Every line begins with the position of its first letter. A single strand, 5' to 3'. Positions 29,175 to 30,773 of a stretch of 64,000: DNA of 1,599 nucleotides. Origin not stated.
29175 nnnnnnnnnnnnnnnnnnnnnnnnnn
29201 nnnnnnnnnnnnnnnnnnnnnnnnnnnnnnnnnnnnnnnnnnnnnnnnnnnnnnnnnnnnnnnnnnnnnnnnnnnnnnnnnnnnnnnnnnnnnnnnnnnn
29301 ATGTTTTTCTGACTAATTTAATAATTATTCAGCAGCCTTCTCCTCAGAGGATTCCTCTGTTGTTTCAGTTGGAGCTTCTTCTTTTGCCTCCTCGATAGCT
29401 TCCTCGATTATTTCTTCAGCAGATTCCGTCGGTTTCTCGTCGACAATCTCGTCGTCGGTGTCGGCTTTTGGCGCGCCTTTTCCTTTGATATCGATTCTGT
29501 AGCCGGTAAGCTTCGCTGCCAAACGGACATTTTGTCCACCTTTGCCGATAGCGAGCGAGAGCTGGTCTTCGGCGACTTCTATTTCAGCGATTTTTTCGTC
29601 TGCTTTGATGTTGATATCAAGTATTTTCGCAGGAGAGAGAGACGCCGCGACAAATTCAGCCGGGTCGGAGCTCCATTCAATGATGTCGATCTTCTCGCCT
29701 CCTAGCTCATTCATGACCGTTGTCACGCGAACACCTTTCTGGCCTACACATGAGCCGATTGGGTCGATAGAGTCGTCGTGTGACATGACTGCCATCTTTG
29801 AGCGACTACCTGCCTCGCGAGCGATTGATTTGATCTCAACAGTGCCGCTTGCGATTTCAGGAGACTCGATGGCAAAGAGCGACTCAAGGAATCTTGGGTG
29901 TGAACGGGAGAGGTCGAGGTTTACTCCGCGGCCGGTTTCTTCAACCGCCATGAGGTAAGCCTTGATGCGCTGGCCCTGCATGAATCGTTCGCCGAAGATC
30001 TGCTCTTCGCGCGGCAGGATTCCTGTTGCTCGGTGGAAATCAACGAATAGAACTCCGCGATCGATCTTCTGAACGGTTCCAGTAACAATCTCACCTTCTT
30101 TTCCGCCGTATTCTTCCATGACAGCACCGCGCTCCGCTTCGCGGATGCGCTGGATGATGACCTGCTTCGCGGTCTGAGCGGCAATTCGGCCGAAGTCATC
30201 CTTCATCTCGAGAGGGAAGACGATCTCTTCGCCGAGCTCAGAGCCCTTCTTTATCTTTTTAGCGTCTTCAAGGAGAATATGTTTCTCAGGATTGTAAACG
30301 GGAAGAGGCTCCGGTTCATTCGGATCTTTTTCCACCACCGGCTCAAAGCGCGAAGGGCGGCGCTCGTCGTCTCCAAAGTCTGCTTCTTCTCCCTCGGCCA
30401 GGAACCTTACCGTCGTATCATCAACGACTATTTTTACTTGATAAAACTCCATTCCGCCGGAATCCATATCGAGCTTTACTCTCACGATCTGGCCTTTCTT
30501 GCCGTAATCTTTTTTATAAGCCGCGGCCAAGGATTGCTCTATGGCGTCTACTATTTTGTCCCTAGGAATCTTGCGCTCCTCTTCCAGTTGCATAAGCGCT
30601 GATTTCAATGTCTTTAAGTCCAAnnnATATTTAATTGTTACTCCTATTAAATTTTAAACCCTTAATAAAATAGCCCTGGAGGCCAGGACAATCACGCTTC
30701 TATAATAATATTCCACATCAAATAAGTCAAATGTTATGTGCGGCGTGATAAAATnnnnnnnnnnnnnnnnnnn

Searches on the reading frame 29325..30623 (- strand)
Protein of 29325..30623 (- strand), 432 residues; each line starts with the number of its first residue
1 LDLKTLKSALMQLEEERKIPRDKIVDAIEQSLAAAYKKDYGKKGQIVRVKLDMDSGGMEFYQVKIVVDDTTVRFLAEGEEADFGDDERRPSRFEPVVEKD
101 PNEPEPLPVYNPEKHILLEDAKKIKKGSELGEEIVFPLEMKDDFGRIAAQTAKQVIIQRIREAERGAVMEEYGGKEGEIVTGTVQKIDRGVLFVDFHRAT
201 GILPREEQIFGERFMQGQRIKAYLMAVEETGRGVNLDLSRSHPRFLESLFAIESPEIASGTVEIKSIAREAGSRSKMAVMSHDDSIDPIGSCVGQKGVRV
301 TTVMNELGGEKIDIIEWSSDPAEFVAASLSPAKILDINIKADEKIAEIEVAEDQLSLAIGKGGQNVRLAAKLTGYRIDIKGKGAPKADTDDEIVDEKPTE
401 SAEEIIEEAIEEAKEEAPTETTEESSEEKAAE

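Call 16: search_protein_families(library=pfam, proteins=[window:29325-30623:-], max_evalue=0.01)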
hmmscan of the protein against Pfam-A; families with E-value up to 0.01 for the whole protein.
window:29325-30623:- (432 aa): 6 families
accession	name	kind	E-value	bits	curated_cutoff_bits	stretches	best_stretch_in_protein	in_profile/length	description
PF08529.16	NusA_N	-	4.1e-32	111.3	23.8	1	6-165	2-118/119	NusA N-terminal domain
PF13184.12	KH_5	-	1.4e-29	102.4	27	1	271-339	1-69/69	NusA-like KH domain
PF00575.29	S1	-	1.2e-07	32.4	22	1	175-236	3-71/74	S1 RNA binding domain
PF23095.1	KH_NusA_C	-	3.4e-05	24.2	34.2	1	351-379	6-34/59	Transcription termination/antitermination protein NusA, KH domain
PF00013.35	KH_1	-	0.00029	21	21.5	1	347-394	3-49/66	KH domain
PF07650.23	KH_2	-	0.0015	18.7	22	1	323-379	4-61/78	KH domain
